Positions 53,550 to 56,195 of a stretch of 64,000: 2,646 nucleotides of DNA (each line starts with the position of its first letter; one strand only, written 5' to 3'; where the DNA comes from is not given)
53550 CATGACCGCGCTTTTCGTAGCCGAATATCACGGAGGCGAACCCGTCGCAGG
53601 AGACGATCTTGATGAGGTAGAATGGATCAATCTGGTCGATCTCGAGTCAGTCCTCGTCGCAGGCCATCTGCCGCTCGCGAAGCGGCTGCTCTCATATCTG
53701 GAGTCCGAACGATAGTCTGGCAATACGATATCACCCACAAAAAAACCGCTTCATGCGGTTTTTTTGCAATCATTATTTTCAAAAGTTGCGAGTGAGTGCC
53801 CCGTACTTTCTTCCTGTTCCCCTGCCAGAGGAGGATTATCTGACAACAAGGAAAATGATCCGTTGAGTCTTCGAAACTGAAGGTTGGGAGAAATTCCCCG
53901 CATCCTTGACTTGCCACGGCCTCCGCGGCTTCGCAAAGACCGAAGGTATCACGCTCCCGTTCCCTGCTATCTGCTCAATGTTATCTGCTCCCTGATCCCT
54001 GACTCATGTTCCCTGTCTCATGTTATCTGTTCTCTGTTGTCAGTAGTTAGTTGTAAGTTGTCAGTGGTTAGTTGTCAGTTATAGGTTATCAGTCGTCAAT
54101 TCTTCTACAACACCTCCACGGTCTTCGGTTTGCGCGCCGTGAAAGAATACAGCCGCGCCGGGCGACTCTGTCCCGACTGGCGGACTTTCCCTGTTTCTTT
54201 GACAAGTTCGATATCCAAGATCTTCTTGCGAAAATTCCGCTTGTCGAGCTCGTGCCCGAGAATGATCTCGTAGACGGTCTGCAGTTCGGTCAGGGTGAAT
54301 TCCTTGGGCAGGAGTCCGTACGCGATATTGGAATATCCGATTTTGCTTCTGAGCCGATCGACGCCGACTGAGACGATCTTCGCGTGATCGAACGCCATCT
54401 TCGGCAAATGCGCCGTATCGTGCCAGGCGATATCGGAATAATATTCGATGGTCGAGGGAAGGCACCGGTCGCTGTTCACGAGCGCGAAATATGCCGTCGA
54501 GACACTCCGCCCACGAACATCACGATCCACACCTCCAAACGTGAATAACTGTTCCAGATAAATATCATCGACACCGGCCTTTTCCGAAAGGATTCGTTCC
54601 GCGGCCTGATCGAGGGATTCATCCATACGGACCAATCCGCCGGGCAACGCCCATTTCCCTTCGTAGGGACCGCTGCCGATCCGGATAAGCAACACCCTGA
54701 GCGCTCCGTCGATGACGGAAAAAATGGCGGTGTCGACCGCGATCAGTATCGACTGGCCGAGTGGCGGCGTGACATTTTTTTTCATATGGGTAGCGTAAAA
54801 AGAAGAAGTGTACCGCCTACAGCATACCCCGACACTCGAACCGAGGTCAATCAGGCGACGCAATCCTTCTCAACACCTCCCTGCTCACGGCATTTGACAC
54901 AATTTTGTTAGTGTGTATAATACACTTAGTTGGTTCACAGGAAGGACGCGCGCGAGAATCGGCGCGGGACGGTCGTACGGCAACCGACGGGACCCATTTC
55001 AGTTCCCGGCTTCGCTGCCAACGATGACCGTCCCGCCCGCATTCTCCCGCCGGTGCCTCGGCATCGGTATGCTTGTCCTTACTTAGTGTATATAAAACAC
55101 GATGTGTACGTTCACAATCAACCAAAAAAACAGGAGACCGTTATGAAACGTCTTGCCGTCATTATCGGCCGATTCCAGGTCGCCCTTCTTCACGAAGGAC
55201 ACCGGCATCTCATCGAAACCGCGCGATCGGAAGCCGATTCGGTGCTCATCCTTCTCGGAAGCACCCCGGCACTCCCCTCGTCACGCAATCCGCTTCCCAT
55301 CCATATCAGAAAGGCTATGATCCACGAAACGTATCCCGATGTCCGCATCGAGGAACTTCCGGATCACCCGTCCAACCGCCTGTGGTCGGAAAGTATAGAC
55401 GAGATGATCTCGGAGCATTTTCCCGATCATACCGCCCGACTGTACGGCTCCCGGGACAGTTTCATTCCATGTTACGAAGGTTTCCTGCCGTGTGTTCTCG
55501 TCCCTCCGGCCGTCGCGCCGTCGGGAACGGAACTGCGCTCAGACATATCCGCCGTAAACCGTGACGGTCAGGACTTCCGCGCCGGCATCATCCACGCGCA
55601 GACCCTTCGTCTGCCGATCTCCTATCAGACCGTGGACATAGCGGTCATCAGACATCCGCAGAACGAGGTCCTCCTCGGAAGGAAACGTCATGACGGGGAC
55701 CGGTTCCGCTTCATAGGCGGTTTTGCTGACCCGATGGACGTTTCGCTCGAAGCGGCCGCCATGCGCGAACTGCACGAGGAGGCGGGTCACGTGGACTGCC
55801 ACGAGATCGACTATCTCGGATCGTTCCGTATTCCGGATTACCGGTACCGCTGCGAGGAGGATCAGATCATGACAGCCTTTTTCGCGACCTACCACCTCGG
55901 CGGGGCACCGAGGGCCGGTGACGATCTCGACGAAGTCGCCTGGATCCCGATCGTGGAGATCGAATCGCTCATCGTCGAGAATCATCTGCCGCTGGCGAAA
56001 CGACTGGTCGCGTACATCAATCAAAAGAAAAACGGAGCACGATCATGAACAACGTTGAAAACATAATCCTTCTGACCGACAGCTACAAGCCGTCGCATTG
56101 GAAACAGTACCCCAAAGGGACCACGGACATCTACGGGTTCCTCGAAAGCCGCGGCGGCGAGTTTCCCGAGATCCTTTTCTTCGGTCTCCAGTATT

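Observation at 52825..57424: NrtR regulon with duplicated nadM-Nudix genes and palindromic operator candidates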

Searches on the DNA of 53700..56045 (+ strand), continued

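Call 61: search_with_rna_model(model_id=R1, sources=[L214, L215, L216, L217, L218, L219, L220, L221, L222, L223, L224, L225, L226, L227, L228, L229, L230, L231, L232, L233, L234], max_evalue=1, show_alignments=6)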
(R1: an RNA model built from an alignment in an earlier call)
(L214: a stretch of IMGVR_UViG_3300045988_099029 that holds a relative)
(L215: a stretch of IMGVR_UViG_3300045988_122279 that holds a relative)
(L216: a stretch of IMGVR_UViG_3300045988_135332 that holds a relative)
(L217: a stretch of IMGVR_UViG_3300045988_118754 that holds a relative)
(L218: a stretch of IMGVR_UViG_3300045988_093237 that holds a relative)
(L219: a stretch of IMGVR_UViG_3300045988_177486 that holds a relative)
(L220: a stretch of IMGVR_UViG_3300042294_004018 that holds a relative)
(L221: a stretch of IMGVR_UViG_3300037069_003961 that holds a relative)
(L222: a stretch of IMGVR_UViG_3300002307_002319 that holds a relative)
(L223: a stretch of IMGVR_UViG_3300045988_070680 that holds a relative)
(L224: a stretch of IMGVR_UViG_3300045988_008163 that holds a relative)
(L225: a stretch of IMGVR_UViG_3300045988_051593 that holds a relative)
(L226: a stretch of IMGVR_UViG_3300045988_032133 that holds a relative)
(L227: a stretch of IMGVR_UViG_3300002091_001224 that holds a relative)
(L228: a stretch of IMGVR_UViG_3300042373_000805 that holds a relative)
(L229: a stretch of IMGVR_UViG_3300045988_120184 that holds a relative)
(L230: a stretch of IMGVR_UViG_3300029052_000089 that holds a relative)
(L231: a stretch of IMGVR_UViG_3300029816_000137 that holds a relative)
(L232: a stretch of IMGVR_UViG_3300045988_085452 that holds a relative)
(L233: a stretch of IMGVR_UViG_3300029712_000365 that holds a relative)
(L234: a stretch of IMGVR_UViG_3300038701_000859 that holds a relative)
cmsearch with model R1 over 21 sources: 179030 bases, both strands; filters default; matches with E-value up to 1: 2.
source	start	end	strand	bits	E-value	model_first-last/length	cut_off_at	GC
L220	1225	1259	-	19.3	0.0067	7-39/45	no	0.63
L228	4991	5025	-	19.3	0.0067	7-39/45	no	0.63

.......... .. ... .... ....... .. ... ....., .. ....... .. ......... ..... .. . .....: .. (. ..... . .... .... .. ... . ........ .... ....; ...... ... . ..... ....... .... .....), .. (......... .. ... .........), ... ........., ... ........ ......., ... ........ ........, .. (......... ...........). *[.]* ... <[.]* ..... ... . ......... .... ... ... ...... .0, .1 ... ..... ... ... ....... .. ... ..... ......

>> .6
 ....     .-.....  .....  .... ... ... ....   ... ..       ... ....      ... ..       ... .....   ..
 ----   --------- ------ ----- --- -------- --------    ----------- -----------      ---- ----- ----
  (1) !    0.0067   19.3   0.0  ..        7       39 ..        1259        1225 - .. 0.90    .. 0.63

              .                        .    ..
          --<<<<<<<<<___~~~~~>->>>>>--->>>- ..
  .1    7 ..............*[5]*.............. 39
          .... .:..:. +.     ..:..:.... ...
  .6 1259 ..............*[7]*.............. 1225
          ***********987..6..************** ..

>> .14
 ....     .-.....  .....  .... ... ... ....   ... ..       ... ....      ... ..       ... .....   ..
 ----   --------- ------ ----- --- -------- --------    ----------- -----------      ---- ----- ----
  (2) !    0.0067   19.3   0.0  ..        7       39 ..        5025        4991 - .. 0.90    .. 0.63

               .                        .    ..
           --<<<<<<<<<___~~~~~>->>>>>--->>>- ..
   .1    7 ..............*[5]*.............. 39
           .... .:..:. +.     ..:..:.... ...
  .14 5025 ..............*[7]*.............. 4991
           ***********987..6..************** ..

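Call 87: search_with_rna_model(model_id=R1, sources=[L283, L284, L285, L211, L212, L207, L209, L210, L003, L005], max_evalue=1, show_alignments=0)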
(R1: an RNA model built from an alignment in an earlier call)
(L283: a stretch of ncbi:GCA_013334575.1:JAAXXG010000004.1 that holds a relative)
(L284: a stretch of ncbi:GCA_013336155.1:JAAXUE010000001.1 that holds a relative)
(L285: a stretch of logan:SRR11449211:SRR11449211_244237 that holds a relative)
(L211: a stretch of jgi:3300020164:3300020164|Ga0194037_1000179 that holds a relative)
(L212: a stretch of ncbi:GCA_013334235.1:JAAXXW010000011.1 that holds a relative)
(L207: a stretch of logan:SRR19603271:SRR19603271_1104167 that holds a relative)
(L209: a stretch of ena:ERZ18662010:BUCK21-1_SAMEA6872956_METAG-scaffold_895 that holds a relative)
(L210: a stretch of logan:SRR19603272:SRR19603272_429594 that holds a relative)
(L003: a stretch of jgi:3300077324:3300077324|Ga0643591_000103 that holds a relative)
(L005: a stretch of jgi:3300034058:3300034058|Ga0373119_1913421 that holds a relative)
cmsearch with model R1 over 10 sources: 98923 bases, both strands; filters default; matches with E-value up to 1: 9.
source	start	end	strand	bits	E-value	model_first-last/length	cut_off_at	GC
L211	7763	7807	-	70.9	1.5e-18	1-45/45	no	0.64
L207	2902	2946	+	70.8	1.5e-18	1-45/45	no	0.64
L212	1900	1944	-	70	2.8e-18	1-45/45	no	0.62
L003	10532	10576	+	69.7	3.4e-18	1-45/45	no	0.6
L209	8168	8212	+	68.9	5.7e-18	1-45/45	no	0.62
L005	4704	4748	+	68.7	6.6e-18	1-45/45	no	0.58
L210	1939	1983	+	59.1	4.8e-15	1-45/45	no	0.53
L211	10704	10744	+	20.7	0.0015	1-45/45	no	0.66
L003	6366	6463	+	12.1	0.56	1-45/45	no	0.5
